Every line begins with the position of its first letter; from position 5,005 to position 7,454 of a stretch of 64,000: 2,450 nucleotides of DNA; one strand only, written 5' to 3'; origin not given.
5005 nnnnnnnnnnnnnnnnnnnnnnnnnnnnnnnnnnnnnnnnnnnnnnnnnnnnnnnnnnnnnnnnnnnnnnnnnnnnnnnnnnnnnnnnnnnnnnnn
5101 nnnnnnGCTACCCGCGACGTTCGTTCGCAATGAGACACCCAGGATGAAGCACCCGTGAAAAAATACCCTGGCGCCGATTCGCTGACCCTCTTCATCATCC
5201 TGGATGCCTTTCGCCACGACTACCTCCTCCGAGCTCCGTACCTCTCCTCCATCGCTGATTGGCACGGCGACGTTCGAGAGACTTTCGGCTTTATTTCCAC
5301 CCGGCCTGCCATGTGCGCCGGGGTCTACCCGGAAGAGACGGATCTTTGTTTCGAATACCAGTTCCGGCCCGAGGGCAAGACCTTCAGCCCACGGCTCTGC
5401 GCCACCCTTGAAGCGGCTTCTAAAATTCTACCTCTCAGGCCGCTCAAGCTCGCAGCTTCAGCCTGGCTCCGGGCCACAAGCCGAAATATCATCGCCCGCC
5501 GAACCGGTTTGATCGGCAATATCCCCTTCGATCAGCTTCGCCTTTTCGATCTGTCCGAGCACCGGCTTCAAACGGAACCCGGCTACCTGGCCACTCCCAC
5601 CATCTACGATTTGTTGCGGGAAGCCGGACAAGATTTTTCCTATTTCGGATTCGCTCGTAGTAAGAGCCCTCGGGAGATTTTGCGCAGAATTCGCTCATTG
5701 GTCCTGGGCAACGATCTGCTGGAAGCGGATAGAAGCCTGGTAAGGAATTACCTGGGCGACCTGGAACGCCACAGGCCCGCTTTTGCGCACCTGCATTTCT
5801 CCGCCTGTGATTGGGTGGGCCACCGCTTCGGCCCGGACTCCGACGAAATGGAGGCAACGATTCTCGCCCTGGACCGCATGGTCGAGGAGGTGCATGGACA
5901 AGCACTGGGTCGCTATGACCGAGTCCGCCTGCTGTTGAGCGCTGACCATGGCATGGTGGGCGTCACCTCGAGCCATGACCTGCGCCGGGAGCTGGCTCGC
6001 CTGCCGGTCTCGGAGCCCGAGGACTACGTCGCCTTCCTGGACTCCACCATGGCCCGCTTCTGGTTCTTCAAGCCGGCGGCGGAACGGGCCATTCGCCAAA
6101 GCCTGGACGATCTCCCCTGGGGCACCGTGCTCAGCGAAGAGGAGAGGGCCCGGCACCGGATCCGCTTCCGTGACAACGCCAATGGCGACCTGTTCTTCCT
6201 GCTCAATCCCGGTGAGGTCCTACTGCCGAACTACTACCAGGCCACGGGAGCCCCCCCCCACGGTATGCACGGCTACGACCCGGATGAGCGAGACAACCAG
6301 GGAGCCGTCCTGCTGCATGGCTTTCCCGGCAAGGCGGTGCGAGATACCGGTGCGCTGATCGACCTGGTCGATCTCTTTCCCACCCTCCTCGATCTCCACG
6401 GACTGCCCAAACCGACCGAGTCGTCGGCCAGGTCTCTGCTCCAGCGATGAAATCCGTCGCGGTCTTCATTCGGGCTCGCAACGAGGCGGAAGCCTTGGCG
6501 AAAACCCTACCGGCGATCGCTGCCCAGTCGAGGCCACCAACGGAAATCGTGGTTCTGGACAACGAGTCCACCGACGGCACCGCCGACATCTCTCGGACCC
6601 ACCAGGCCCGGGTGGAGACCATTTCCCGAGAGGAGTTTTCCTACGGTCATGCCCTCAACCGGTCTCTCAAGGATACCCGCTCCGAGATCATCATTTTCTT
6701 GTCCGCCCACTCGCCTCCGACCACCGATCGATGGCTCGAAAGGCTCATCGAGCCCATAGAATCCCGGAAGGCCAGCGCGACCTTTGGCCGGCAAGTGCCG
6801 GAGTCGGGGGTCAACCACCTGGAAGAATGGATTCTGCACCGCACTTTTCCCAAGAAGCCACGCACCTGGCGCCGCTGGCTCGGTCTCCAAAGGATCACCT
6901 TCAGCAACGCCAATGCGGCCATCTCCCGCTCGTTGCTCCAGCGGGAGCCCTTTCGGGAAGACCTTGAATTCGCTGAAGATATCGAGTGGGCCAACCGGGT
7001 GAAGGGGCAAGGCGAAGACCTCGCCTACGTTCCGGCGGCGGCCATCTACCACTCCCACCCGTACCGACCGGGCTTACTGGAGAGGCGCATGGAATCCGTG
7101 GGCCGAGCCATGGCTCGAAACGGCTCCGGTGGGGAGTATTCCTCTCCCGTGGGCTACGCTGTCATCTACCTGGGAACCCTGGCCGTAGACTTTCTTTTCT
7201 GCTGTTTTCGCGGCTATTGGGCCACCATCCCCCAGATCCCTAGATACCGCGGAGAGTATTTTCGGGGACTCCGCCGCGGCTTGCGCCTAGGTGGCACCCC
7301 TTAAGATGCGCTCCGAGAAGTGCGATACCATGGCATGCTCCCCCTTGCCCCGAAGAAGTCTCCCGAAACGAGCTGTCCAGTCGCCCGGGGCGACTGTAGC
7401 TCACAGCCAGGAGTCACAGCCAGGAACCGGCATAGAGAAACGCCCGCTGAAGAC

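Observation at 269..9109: Eight-gene glycosylation island combining polyprenol-phosphate sugar synthase-type GT2, a small membrane protein, a Wzx flippase, an NPP phosphodiesterase and an ArnT/PMT-like GT-C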

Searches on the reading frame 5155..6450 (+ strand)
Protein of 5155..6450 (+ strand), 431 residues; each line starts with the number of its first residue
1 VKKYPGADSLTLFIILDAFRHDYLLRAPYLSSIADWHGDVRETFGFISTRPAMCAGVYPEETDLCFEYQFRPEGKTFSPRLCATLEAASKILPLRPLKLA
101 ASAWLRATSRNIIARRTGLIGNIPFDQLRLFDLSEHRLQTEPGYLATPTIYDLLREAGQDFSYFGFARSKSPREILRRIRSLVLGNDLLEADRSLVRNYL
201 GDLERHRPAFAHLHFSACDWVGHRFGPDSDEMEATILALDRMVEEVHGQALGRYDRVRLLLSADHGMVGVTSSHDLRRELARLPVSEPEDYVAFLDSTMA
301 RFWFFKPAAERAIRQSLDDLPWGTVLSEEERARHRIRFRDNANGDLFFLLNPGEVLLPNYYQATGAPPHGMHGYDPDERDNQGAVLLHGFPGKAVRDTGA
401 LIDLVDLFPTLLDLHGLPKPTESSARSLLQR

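Call 3: search_protein_families(library=pfam, proteins=[window:5155-6450:+], max_evalue=0.01)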
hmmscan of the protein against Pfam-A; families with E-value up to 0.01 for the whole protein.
window:5155-6450:+ (431 aa): 1 family
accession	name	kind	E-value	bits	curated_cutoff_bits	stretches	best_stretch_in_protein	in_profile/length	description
PF01663.27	Phosphodiest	-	1.6e-15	58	23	1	191-375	140-342/342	Type I phosphodiesterase / nucleotide pyrophosphatase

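Call 4: search_protein_families(library=ncbifam, proteins=[window:5155-6450:+], max_evalue=0.01)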
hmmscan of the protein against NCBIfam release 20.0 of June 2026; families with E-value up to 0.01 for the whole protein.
window:5155-6450:+ (431 aa): 3 families
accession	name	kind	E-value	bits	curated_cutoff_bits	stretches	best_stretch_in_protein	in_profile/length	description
NF042991.1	alk_phos_PafA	equivalog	1.8e-09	36.6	650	1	176-271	271-368/554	alkaline phosphatase PafA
NF051873.1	AlkPhosPhoY32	equivalog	0.00011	20.9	1000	1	212-268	284-340/539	alkaline phosphatase PhoY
TIGR01307.1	pgm_bpd_ind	equivalog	0.007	14.9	330.65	0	202-268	379-441/504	2,3-bisphosphoglycerate-independent phosphoglycerate mutase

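Call 55: search_solved_structures(query=window:5155-6450:+, max_evalue=0.1, show_alignments=3)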
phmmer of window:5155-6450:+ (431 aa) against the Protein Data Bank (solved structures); distinct sequences matched with E-value up to 0.1: 14.
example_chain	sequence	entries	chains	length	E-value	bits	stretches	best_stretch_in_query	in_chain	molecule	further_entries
5too_A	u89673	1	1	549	2.9e-05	26.1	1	179-268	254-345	Alkaline phosphatase PafA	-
5tj3_A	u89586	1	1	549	2.9e-05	26.1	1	179-268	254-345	Alkaline phosphatase PafA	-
2gsn_A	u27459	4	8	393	7.7e-05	24.8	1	195-427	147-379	phosphodiesterase-nucleotide pyrophosphatase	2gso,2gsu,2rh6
7mw8_D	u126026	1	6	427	9.2e-05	24.5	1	195-427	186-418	Phosphodiesterase-nucleotide pyrophosphatase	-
5gz4_A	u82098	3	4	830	0.00023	23.2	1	203-271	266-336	Snake venom phosphodiesterase (PDE) | Venom phosphodiesterase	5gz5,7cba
5tcd_A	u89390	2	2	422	0.00029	22.9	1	212-271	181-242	Ectonucleotide pyrophosphatase/phosphodiesterase family member 7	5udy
4lqy_A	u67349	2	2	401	0.00042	22.3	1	209-417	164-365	Bis(5'-adenosyl)-triphosphatase ENPP4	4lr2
5ege_A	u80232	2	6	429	0.0012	20.8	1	196-420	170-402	Ectonucleotide pyrophosphatase/phosphodiesterase family member 6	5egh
7n1s_A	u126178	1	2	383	0.0013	20.7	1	195-427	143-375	Phosphodiesterase-nucleotide pyrophosphatase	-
5vem_A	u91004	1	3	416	0.037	15.9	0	213-414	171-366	Ectonucleotide pyrophosphatase/phosphodiesterase family member 5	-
6aek_A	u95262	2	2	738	0.073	14.9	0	200-268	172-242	Ectonucleotide pyrophosphatase/phosphodiesterase 1, isoform CRA_d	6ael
4b56_A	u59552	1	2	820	0.092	14.6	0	200-268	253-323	ECTONUCLEOTIDE PYROPHOSPHATASE/PHOSPHODIESTERASE FAMILY MEMBER 1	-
4gtw_A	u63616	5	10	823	0.093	14.6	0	200-268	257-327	Ectonucleotide pyrophosphatase/phosphodiesterase family member 2, Alkaline phosphodiestera | Ectonucleotide pyrophosphatase/phosphodiesterase family member 1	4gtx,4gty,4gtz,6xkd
7p0k_AAA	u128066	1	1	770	0.1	14.5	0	201-273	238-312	Isoform 2 of Ectonucleotide pyrophosphatase/phosphodiesterase family member 2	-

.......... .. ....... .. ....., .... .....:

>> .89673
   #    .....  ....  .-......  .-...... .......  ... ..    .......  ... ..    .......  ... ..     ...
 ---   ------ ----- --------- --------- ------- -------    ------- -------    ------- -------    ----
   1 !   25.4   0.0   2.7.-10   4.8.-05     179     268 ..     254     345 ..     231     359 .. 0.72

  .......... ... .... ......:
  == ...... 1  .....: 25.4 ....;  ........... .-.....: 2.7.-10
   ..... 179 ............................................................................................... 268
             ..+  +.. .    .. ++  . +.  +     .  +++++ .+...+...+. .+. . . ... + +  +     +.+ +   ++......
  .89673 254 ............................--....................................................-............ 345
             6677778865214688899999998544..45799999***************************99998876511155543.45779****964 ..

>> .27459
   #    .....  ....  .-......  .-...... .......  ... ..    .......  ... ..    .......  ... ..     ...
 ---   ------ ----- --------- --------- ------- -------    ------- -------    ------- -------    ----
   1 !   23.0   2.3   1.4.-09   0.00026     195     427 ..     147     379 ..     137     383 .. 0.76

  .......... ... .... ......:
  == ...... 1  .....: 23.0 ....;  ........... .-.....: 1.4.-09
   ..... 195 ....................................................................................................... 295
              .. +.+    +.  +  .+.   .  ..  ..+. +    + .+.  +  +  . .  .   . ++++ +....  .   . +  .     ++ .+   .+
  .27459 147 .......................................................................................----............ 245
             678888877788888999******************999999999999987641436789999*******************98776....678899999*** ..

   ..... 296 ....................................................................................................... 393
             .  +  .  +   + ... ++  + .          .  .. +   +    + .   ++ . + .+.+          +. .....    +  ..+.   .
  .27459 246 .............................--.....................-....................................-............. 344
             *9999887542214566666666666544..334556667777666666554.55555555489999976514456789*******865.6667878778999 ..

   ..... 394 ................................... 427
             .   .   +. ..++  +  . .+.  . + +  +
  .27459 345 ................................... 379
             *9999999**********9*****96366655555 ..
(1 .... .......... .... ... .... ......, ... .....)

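Call 91: search_protein_families(library=padloc, proteins=[window:5155-6450:+], max_evalue=0.01)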
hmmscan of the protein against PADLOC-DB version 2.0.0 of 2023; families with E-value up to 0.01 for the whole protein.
window:5155-6450:+ (431 aa): 0 families

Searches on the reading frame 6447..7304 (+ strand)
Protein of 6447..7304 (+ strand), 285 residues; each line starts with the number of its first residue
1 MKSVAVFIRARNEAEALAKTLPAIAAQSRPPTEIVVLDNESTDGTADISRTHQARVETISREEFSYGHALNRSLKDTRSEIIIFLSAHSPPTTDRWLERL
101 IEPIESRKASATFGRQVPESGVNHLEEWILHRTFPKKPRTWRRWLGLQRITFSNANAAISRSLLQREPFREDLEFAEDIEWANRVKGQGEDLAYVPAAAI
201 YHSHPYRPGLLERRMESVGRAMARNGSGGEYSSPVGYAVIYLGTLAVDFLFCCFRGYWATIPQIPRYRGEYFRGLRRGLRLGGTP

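Call 3: search_protein_families(library=pfam, proteins=[window:6447-7304:+], max_evalue=0.01)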
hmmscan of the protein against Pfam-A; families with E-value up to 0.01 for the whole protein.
window:6447-7304:+ (285 aa): 4 families
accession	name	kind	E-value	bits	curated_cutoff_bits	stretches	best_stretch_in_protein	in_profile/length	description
PF00535.33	Glycos_transf_2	-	1e-20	74.8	23.3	1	6-165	2-165/168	Glycosyl transferase family 2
PF13641.12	Glyco_tranf_2_3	-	1.7e-12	48.3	27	1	4-215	3-224/230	Glycosyltransferase like family 2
PF10111.15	Glyco_tranf_2_2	-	0.001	19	27.3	1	4-102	2-104/276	Glycosyltransferase like family 2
PF13704.12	Glyco_tranf_2_4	-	0.0074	17.2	27.5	0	11-54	1-42/98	Glycosyl transferase family 2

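Call 4: search_protein_families(library=ncbifam, proteins=[window:6447-7304:+], max_evalue=0.01)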
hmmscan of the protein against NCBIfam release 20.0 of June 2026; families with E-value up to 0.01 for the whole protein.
window:6447-7304:+ (285 aa): 16 families
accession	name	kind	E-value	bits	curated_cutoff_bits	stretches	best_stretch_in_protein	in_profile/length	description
TIGR03965.1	mycofact_glyco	equivalog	4.3e-15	55.5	280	1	2-207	74-285/467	mycofactocin biosynthesis glycosyltransferase MftF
NF041875.1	EPS_EpsD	equivalog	8.6e-15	55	370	1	5-205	2-209/325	exopolysaccharide biosynthesis glycosyltransferase EpsD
TIGR04283.1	glyco_like_mftF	equivalog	1.3e-11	44.6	182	1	5-197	2-180/221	TIGR04283 family arsenosugar biosynthesis glycosyltransferase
NF010496.0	PRK13915.1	equivalog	4.5e-09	35.8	262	1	2-104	31-142/307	glucosyl-3-phosphoglycerate synthase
TIGR03469.1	HpnB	hypoth_equivalog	6.4e-08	32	379.25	1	3-63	45-106/386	hopene-associated glycosyltransferase HpnB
TIGR04182.1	glyco_TIGR04182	equivalog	9.3e-08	31.8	325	1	4-117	2-110/293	S-layer glycoprotein N-glycosyltransferase AglJ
NF041391.1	DPhHxTase_Halo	equivalog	3.8e-07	29.3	375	1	10-83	3-73/213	dolichyl-phosphate hexose transferase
NF038302.1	EPS_HpsE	equivalog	8.5e-07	28.2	300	1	5-117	4-124/307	hormogonium polysaccharide biosynthesis glycosyltransferase HpsE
NF050819.1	PolSacchBiosHfsG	equivalog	2.1e-05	23.8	500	1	22-187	30-203/302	polysaccharide biosynthesis protein HfsG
TIGR03937.1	PgaC_IcaA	equivalog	3.1e-05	23.1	422.3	1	2-86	45-133/407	poly-beta-1,6-N-acetyl-D-glucosamine synthase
NF045692.1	OglycostaseCruG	equivalog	9.5e-05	21.5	600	1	2-55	41-94/386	2'-O-glycosyltransferase CruG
NF047683.1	TeichurnBiosyTuaG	equivalog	0.00051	19.7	400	1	4-113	8-120/252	teichuronic acid biosynthesis protein TuaG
TIGR04195.1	S_glycosyl_SunS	equivalog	0.00097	18.1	350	1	6-88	61-141/421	SunS family peptide S-glycosyltransferase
NF050113.1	gal_furan_GlfT1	equivalog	0.0011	18.4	330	1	7-55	4-52/290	galactofuranosyltransferase GlfT1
NF050050.1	ProtGlycPglI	equivalog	0.0034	16.8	500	1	3-88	3-93/306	GalNAc(5)-diNAcBac-PP-undecaprenol beta-1,3-glucosyltransferase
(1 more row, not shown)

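Call 71: search_solved_structures(query=window:6447-7304:+, max_evalue=0.001)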
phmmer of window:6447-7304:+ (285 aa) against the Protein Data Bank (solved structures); distinct sequences matched with E-value up to 0.001: 0.
